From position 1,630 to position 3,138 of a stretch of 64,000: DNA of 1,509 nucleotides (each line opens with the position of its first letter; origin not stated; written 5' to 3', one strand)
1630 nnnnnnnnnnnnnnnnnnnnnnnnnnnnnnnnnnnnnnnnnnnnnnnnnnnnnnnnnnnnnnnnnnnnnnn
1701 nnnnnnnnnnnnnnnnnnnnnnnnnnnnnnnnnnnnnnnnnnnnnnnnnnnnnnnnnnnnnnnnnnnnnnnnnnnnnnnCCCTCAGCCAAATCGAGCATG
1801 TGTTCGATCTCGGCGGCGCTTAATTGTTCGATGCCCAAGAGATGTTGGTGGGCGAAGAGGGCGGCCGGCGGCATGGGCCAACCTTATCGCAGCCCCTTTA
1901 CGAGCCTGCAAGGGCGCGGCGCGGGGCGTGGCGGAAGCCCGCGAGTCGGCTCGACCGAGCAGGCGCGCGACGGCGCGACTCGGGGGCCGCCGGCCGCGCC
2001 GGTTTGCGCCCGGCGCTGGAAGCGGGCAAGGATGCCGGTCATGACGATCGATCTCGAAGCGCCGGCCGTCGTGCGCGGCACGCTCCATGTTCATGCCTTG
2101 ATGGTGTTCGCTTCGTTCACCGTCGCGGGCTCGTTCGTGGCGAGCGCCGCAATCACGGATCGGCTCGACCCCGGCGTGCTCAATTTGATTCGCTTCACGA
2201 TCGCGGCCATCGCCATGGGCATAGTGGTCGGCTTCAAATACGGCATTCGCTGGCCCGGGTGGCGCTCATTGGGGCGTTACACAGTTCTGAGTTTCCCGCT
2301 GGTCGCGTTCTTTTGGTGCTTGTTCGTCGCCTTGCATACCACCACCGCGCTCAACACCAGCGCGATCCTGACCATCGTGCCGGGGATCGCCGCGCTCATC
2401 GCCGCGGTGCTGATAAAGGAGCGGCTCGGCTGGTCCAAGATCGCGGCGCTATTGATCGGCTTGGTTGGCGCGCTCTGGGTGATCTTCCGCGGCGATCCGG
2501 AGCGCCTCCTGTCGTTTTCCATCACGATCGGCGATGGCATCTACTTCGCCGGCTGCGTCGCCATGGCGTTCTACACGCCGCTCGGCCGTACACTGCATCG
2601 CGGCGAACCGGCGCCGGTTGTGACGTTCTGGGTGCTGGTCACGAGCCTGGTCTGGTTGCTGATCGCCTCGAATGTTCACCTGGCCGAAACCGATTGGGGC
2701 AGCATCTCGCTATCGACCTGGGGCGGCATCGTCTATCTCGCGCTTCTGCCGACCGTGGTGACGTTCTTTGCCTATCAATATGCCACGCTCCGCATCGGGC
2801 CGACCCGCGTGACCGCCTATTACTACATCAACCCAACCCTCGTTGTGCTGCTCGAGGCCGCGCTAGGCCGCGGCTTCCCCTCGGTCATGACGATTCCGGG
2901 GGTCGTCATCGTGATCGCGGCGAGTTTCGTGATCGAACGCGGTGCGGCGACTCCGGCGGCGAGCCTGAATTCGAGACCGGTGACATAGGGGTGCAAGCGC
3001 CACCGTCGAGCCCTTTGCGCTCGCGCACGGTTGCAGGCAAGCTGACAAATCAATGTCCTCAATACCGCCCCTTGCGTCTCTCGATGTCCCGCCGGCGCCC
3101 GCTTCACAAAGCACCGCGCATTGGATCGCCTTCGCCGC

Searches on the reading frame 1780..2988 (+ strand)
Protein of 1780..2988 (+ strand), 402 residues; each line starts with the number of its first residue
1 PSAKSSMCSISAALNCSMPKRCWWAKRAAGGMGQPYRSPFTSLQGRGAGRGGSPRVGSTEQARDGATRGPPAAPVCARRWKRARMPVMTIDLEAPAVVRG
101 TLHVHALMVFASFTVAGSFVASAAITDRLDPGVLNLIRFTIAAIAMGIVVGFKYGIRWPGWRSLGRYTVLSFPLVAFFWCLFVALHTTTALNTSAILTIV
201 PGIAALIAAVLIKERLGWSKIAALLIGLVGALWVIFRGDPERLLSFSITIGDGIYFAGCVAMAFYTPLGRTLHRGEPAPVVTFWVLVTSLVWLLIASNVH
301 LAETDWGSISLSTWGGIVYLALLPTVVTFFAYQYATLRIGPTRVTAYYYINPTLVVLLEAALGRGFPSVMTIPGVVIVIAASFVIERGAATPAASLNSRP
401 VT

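Call 37: search_protein_families(library=pfam, proteins=[window:1780-2988:+], max_evalue=0.00001)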
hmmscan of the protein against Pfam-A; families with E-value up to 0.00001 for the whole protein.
window:1780-2988:+ (402 aa): 1 family
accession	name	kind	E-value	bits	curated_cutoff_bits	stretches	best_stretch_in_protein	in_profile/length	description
PF00892.27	EamA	-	7e-26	91.5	28.2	2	106-235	5-134/135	EamA-like transporter family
